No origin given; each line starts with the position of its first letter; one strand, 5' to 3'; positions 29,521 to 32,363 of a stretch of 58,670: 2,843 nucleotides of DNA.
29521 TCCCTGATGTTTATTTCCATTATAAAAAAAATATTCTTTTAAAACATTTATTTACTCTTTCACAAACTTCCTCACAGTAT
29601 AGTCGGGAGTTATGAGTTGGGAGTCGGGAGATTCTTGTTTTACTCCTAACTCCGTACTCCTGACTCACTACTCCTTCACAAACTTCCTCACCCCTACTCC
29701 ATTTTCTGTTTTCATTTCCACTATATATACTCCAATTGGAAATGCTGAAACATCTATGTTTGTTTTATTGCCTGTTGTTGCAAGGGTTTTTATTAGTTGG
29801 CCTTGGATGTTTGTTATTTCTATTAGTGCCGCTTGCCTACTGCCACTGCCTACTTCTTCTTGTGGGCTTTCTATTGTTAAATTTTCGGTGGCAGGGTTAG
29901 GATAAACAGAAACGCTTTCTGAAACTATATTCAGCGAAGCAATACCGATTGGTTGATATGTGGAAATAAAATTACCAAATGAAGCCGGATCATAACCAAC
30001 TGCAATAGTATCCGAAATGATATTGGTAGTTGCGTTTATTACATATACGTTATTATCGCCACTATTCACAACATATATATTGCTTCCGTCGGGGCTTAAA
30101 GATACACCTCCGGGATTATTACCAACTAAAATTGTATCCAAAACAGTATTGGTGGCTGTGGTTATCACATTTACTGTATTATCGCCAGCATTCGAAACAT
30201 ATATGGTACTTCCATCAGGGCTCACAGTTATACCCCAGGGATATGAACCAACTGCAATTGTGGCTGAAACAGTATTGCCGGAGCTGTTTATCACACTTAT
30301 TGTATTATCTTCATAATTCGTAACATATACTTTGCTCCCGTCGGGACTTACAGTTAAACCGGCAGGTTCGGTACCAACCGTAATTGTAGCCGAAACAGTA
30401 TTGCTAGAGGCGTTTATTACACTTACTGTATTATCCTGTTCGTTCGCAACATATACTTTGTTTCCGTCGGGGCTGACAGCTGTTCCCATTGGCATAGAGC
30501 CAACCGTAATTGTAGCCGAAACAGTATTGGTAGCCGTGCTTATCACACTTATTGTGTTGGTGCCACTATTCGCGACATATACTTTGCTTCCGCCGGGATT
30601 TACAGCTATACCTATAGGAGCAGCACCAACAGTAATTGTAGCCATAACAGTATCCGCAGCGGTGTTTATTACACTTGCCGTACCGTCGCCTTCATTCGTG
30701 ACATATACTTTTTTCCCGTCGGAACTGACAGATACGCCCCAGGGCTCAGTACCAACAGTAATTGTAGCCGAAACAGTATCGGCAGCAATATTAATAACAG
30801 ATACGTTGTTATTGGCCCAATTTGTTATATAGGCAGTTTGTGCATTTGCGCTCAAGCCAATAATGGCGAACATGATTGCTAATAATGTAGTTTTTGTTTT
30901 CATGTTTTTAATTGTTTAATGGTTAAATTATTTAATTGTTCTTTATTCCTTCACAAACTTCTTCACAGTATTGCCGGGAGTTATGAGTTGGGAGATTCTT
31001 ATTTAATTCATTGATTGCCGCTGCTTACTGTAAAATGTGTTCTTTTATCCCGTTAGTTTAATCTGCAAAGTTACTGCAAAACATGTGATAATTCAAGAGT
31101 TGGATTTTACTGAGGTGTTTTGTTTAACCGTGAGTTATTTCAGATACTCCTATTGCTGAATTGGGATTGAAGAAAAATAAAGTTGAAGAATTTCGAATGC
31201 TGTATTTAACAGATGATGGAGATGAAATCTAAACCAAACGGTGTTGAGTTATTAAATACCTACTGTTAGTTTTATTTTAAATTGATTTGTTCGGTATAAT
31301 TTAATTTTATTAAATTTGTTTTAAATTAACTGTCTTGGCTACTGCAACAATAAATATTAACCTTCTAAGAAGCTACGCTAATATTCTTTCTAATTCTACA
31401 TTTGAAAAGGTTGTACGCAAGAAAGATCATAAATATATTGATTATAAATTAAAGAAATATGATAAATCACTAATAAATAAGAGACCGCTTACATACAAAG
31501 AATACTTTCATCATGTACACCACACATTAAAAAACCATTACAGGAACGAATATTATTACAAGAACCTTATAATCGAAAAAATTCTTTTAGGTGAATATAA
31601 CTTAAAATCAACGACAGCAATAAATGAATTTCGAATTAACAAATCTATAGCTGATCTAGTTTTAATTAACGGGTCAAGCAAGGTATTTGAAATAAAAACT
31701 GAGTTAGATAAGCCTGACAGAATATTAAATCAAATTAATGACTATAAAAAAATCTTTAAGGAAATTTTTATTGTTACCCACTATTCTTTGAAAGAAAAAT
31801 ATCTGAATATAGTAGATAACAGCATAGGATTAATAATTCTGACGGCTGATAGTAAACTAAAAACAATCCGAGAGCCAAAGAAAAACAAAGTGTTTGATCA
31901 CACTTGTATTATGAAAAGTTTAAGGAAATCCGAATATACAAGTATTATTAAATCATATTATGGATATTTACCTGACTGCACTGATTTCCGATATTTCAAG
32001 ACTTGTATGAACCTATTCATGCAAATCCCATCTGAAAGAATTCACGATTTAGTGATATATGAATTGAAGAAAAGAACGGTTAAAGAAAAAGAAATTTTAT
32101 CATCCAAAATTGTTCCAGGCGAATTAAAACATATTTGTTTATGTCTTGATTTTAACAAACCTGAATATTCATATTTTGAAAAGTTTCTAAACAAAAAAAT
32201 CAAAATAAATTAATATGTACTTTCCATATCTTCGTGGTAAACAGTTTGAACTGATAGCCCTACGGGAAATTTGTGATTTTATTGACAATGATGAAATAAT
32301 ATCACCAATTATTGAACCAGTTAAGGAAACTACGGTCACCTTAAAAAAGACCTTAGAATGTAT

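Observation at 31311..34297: Three-gene AT-rich operon as a candidate uncharacterised defence/abortive-infection system (PD-(D/E)xK, Beta-protein-like, zinc-ribbon-RES)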

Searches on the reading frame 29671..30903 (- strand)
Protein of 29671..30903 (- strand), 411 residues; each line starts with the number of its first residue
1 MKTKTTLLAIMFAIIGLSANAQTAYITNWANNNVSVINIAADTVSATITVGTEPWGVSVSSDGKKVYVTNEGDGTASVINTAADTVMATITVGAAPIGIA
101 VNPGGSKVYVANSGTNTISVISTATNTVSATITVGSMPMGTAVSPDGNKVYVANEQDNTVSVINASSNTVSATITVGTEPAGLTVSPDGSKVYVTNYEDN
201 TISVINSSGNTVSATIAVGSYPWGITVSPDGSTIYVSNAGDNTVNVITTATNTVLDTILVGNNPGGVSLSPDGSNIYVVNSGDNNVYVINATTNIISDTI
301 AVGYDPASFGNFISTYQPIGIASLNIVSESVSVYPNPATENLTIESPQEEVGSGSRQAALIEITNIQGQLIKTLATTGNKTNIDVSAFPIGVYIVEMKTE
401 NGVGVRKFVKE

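Call 90: search_protein_families(library=pfam, proteins=[window:29671-30903:-], max_evalue=0.01)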
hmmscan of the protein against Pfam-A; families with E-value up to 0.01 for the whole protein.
window:29671-30903:- (411 aa): 17 families
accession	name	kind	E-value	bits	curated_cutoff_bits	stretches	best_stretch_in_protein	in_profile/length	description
PF21783.3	YNCE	-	1.1e-19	71.4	27.1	3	105-188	39-122/339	YNCE-like beta-propeller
PF10282.15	Lactonase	-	6.4e-19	68.8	21.7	3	142-251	197-322/344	Lactonase, 7-bladed beta-propeller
PF25174.1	Beta-prop_THOC3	-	5.9e-15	55.4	305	3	183-292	52-159/272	THOC3 beta-propeller domain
PF18962.6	Por_Secre_tail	-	8.1e-15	55.3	27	1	333-409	1-74/75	Secretion system C-terminal sorting domain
PF01436.27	NHL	-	1.7e-14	53.4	20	0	96-120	4-27/28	NHL repeat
PF24684.1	Vgb_lyase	-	5.3e-13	48.9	50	1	92-294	11-212/290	Virginiamycin B lyase family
PF01731.26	Arylesterase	-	2.8e-11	43.9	21.3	0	205-249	39-83/86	Arylesterase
PF23414.1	Beta-prop_EML_2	-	3.7e-11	43.3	90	2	98-209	3-112/266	Echinoderm microtubule-associated protein second beta-propeller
PF02239.22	Cytochrom_D1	-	3.5e-09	36.1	25.5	1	110-208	9-107/368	Cytochrome D1 heme domain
PF07676.18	PD40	-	3.8e-08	33.5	20.9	0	225-235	14-24/38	WD40-like Beta Propeller Repeat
PF08450.18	SGL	-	6.7e-07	29.6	26.3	0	137-236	135-242/246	SMP-30/Gluconolactonase/LRE-like region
PF00400.38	WD40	-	1.6e-05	25.6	27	0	223-246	15-37/39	WD domain, G-beta repeat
PF24817.1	WD40_WDHD1_1st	-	0.00029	20.5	109.9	2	141-260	50-168/291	WDHD1 first WD40 domain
PF24156.1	DUF7407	-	0.00093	19.9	28.2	0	156-189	11-44/74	Domain of unknown function (DUF7407)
PF22494.2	choice_anch_I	-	0.0035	16.7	32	1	69-219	80-229/489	Choice-of-anchor I domain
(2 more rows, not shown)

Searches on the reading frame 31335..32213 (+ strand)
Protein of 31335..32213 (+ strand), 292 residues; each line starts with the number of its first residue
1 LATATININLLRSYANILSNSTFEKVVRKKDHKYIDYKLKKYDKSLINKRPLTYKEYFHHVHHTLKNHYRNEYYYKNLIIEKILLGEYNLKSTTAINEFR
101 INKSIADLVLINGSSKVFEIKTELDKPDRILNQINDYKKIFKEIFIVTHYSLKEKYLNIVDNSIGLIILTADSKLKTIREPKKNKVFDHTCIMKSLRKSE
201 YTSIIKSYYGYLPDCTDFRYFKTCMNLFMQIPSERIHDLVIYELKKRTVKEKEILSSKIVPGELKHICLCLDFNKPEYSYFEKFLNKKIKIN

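Call 3: search_protein_families(library=pfam, proteins=[window:31335-32213:+], max_evalue=1)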
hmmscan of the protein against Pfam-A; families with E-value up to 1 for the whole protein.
window:31335-32213:+ (292 aa): 0 families

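Call 4: search_protein_families(library=ncbifam, proteins=[window:31335-32213:+], max_evalue=1)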
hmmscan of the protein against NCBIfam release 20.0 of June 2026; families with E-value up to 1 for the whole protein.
window:31335-32213:+ (292 aa): 1 family
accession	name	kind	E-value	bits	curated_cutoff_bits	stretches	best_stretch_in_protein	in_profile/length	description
NF033832.1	sce7726_fam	subfamily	1.8e-51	174.7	70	1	70-248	1-183/184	sce7726 family protein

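Call 5: search_protein_families(library=padloc, proteins=[window:31335-32213:+], max_evalue=1)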
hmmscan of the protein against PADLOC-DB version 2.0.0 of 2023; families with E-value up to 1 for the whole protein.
window:31335-32213:+ (292 aa): 1 family
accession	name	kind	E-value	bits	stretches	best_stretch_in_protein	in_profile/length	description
PDLC02989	cll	-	4.5e-16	57.4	1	70-251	5-187/265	-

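Call 8: search_protein_families(library=phrogs, proteins=[window:31335-32213:+], max_evalue=0.1)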
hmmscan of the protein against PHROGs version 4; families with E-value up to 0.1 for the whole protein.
window:31335-32213:+ (292 aa): 2 families
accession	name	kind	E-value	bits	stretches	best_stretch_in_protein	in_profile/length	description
phrog_984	-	unknown function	8.6e-21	75.8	1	70-255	5-219/230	-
phrog_28239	-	unknown function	0.0072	17.4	1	142-208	16-83/133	-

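Call 11: search_solved_structures(query=window:31335-32213:+, max_evalue=10)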
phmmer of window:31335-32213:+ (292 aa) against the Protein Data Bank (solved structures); distinct sequences matched with E-value up to 10: 0.

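Call 63: find_homologous_proteins(query=window:31335-32210:+)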
Query window:31335-32210:+ (292 aa): 276 proteins with E <= 0.001 among 2844 candidates; the best 120 are listed.
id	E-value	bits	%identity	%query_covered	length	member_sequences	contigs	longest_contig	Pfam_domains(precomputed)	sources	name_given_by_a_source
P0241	9.3e-185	631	100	100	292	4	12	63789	PF26915.1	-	-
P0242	2.5e-106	373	61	99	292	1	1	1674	PF26915.1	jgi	jgi:hypothetical protein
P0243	7.5e-106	372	60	99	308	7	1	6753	PF26915.1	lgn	-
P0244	1.3e-105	371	59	100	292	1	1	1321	PF26915.1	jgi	-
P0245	1.6e-105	371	61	100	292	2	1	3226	PF26915.1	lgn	-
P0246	7.0e-104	365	60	99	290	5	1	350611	PF26915.1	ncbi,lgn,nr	ncbi:MAG: sce7726 family protein [Bacteroidales bacterium]|nr:sce7726 family protein [Bacteroidales 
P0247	1.6e-103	364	59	98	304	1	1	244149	PF26915.1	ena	-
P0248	4.4e-103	363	59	99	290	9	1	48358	PF26915.1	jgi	jgi:hypothetical protein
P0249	5.1e-103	362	59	98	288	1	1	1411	PF26915.1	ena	-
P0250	5.4e-103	362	61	98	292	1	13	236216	PF26915.1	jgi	jgi:hypothetical protein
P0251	2.0e-102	360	58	99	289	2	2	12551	PF26915.1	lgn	-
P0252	2.4e-102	360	60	99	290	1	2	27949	PF26915.1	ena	-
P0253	4.8e-102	359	57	100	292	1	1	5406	PF26915.1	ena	-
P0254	6.6e-102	359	60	98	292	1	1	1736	PF26915.1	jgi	jgi:hypothetical protein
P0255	1.8e-101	357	57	98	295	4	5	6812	PF26915.1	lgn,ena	-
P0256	5.1e-101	356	58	99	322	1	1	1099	PF26915.1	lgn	-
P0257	4.5e-100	353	58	98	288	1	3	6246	PF26915.1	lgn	-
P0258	2.8e-99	350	59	99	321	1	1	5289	PF26915.1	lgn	-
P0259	2.8e-99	350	58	99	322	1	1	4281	PF26915.1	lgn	-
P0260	2.9e-99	350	57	99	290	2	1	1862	PF26915.1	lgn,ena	-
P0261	4.6e-99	349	58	99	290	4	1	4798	PF26915.1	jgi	jgi:hypothetical protein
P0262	1.4e-98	348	58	99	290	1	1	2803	PF26915.1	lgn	-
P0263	1.0e-96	342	56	99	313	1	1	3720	PF26915.1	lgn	-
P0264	1.9e-95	338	54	99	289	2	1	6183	PF26915.1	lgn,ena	-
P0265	1.8e-93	331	56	97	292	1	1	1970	PF26915.1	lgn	-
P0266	2.4e-92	327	54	97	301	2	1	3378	PF26915.1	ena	-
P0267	1.1e-91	325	57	91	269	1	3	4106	PF26915.1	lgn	-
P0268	1.7e-88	315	53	97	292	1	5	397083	PF26915.1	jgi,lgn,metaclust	metaclust:\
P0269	3.5e-87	310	53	97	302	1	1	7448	PF26915.1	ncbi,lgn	-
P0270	6.9e-76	273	46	97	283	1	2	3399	PF26915.1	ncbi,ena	-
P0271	8.9e-76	273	48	97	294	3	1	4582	PF26915.1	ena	-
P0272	5.4e-74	267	51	92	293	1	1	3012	PF26915.1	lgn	-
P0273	1.4e-73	266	48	96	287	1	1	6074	PF26915.1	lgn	-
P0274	6.9e-73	264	49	99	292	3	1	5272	PF26915.1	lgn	-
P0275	8.2e-73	263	49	97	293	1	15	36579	PF26915.1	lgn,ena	-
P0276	1.1e-72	263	49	96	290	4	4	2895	PF26915.1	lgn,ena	-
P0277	2.6e-72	262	46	99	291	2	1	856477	PF26915.1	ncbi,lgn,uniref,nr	ncbi:sce7726 family protein [uncultured Bacteroides sp.]|uniref:sce7726 family protein n=1 Tax=uncul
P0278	4.0e-72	261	48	96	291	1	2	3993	PF26915.1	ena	-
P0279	4.1e-72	261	49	92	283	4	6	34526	PF26915.1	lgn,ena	-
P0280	1.5e-71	259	46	96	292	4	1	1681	PF26915.1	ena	-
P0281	4.7e-71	258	55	71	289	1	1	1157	PF26915.1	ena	-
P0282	9.2e-71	257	48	98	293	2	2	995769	PF26915.1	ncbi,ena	-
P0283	9.5e-71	257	49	93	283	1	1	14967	PF26915.1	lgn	-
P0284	1.2e-70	256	48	96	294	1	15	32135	PF26915.1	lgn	-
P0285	1.2e-70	256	50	95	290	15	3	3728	PF26915.1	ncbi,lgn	-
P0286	1.4e-70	256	47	99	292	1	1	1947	PF26915.1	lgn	-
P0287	3.1e-70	255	48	95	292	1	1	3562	PF26915.1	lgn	-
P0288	3.5e-70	255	47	97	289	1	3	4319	PF26915.1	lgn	-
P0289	3.5e-70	255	46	98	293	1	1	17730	PF26915.1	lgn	-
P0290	4.3e-70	254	45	98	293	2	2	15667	PF26915.1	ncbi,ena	-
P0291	9.4e-70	253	46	95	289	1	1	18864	PF26915.1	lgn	-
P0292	9.5e-70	253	49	96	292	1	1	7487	PF26915.1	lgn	-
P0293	2.3e-69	252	44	95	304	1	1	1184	PF26915.1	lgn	-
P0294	2.4e-69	252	47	96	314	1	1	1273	PF26915.1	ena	-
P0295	4.6e-69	251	45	97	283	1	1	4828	PF26915.1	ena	-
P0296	7.0e-69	250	47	96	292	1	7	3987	PF26915.1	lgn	-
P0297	9.0e-69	250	47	97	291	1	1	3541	PF26915.1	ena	-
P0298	1.3e-68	250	43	97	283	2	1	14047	PF26915.1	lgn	-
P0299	1.3e-68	250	41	95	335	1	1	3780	PF26915.1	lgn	-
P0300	2.0e-68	249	46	96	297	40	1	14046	PF26915.1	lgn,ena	-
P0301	2.1e-68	249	43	97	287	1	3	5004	PF26915.1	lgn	-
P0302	5.4e-68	248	47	91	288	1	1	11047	PF26915.1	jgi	jgi:hypothetical protein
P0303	7.2e-68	247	45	95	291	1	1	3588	PF26915.1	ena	-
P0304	5.4e-67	244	44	96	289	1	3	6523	PF26915.1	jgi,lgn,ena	-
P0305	9.5e-67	243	45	97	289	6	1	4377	PF26915.1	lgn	-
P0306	9.7e-67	243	42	95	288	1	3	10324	PF26915.1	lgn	-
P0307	1.3e-66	243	45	98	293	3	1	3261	PF26915.1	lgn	-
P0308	1.5e-66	243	43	97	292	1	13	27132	PF26915.1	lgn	-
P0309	2.0e-66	242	45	97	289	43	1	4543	PF26915.1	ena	-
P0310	2.5e-66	242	45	98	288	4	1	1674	PF26915.1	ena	-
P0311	3.3e-66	242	45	97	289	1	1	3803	PF26915.1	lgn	-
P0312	4.1e-66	241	44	98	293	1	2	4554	PF26915.1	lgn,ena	-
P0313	4.3e-66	241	44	97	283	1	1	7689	PF26915.1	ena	-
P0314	5.5e-66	241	43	97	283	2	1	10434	PF26915.1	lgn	-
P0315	6.7e-66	241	43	100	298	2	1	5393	PF26915.1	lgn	-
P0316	8.7e-66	240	44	96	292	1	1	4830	PF26915.1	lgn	-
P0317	2.2e-65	239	45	98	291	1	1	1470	PF26915.1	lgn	-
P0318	7.9e-65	237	46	94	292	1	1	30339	PF26915.1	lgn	-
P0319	8.6e-65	237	45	96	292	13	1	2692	PF26915.1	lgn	-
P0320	1.2e-64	237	44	96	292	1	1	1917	PF26915.1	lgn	-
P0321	2.3e-64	236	45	95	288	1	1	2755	PF26915.1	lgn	-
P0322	3.2e-63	232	43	100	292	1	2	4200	PF26915.1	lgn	-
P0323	4.4e-63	231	43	94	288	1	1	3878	PF26915.1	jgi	jgi:hypothetical protein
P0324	5.0e-63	231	42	96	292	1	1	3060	PF26915.1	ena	-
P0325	1.0e-62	230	44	98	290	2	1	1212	PF26915.1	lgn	-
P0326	4.8e-62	228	43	98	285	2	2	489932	PF26915.1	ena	-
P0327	5.4e-62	228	45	97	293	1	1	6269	PF26915.1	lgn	-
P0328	7.4e-62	227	44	98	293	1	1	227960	PF26915.1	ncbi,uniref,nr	ncbi:hypothetical protein BZG02_12265 [Labilibaculum filiforme]|uniref:Sce7726 family protein n=1 Ta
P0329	3.0e-61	225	45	97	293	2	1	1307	PF26915.1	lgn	-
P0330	3.1e-61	225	42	97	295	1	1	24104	PF26915.1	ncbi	-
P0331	4.1e-61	225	43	96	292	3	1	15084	PF26915.1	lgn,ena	-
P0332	4.2e-61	225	46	97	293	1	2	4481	PF26915.1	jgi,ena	-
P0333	9.4e-61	224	41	92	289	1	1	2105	PF26915.1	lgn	-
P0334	2.0e-60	223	42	94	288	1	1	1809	PF26915.1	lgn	-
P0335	2.5e-60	222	43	99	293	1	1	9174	PF26915.1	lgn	-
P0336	3.4e-60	222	44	98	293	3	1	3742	PF26915.1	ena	-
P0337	3.4e-60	222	43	96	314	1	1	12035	PF26915.1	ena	-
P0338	8.5e-60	221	44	97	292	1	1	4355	PF26915.1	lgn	-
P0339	1.4e-59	220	57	64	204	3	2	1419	PF26915.1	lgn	-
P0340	1.6e-59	220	41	100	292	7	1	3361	PF26915.1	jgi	-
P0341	1.7e-59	220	41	98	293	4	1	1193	PF26915.1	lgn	-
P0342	2.0e-59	219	41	98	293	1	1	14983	PF26915.1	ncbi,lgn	-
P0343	5.5e-59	218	43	98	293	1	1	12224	PF26915.1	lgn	-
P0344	6.2e-59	218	42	98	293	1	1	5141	PF26915.1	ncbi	-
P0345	1.1e-58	217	43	98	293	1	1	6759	PF26915.1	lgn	-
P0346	1.3e-58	217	41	98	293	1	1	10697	PF26915.1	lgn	-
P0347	1.8e-58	216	40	97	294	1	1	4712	PF26915.1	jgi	-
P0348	1.9e-58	216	42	97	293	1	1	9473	PF26915.1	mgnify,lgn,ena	mgnify:CR=1 FL=1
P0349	3.2e-58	215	48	79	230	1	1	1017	PF26915.1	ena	-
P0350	3.6e-58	215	42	98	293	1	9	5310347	PF26915.1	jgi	jgi:hypothetical protein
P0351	4.1e-58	215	41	91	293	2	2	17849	PF26915.1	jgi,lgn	-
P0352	2.2e-57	213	41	100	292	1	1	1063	PF26915.1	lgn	-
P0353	3.5e-57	212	43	88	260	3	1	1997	PF26915.1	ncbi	-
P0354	3.5e-57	212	43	97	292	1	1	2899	PF26915.1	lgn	-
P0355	5.2e-57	211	41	99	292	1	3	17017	PF26915.1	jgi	jgi:hypothetical protein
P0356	1.1e-56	210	40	97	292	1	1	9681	PF26915.1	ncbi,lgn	ncbi:MAG: sce7726 family protein [Bacteroidia bacterium]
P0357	1.3e-56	210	38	97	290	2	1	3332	PF26915.1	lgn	-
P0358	1.4e-56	210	40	98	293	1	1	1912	PF26915.1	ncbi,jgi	-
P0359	1.8e-56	210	41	97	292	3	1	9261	PF26915.1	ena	-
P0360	2.4e-56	209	43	86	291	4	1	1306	PF26915.1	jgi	jgi:hypothetical protein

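Call 69: predict_structure(alignment_id=A4)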
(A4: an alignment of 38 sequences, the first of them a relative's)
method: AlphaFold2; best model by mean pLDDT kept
length: 292 residues; sequences in the alignment: 38
mean_pLDDT: 93.8   pTM: 0.87
mean pLDDT of the five models: 93.8, 91.0, 89.3, 87.4, 87.3
residues with pLDDT >= 90: 257; 70-90: 29; 50-70: 3; < 50: 3
segments of 3 or more residues with pLDDT < 50: 1-3
pLDDT, mean of each block of 10 residues (from residue 1): 69 95 98 96 91 96 92 93 91 94 96 93 88 97 96 95 96 94 96 97 98 97 98 93 93 94 96 97 96 75
secondary structure, 60 per line:
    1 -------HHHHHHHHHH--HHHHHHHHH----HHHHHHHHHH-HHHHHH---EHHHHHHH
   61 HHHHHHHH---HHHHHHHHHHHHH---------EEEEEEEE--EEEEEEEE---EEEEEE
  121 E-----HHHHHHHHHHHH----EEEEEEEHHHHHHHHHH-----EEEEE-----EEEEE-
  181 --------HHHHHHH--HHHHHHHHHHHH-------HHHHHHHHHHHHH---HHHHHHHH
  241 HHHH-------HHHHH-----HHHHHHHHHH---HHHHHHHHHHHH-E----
elements in order: H8-17 H20-28 H33-42 H44-49 H54-68 H72-84 E94-101 E104-111 E115-121 H127-138 E143-149 H150-159 E165-169 E175-179 H189-195 H198-209 H217-229 H233-244 H252-256 H262-271 H275-286

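Call 76: fold_search(model_id=the predicted structure, library=pdb)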
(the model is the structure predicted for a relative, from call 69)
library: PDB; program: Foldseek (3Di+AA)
matches with E <= 10: 204; with E <= 0.001: 1
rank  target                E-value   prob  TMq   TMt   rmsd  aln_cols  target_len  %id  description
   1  3dnx                  1.4e-04  1.00  0.28  0.51   7.4       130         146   15  SPO1766 protein of unknown function from Silicibacter pomeroyi. (released 2008-09-02)
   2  4dav_A                1.7e-02  0.97  0.21  0.26   8.1       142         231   19  The structure of Pyrococcus Furiosus SfsA in complex with DNA (released 2014-10-01)
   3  4dap                  2.5e-02  0.97  0.23  0.28   7.1       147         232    9  The structure of Escherichia coli SfsA (released 2013-08-14)
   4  2vld_A                9.4e-02  0.98  0.23  0.29   3.9       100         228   19  crystal structure of a repair endonuclease from Pyrococcus abyssi (released 2009-05-19)
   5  2vld_B                1.2e-01  0.97  0.23  0.29   3.9       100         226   19  crystal structure of a repair endonuclease from Pyrococcus abyssi (released 2009-05-19)
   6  8ps5_A                1.6e-01  0.28  0.23  0.18  20.5       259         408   15  Escherichia coli SduA complex bound to DNA (released 2025-01-22)
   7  3k5m_A                2.3e-01  0.11  0.13  0.06  15.5       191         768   11  Crystal structure of E.coli Pol II-abasic DNA-ddGTP Lt(-2, 2) ternary complex (released 2010-02-02)
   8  5gke_A                2.7e-01  0.75  0.24  0.28   7.0       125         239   13  Structure of EndoMS-dsDNA1 complex (released 2016-11-02)
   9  1xmx                  3.0e-01  0.51  0.26  0.21   8.4       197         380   11  Crystal structure of protein VC1899 from Vibrio cholerae (released 2004-11-16)
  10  6wxw_A                3.2e-01  0.60  0.22  0.18   5.3       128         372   12  crystal structure of apo Card1 (released 2020-12-30)
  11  2zyz_C                3.7e-01  0.21  0.13  0.33   8.3        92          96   13  Pyrobaculum aerophilum splicing endonuclease (released 2009-06-23)
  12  2ph7_A                4.6e-01  0.35  0.17  0.22  11.7       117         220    8  Crystal structure of AF2093 from Archaeoglobus fulgidus (released 2007-05-08)
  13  1bam                  4.6e-01  0.16  0.17  0.23  16.1       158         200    8  STRUCTURE OF RESTRICTION ENDONUCLEASE BAMHI PHASED AT 1.95 ANGSTROMS RESOLUTION BY MAD ANALYSIS (released 1995-02-27)
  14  2ph7_B                5.7e-01  0.80  0.21  0.27   6.8        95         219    6  Crystal structure of AF2093 from Archaeoglobus fulgidus (released 2007-05-08)
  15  7n95_A                6.0e-01  0.06  0.15  0.03  21.1       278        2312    9  state 1 of TcdB and FZD2 at pH5 (released 2022-03-02)
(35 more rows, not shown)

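Call 99: search_solved_structures(query=A4, max_evalue=1)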
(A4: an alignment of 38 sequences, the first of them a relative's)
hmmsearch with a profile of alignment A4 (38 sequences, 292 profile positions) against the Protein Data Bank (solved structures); distinct sequences matched with E-value up to 1: 0.
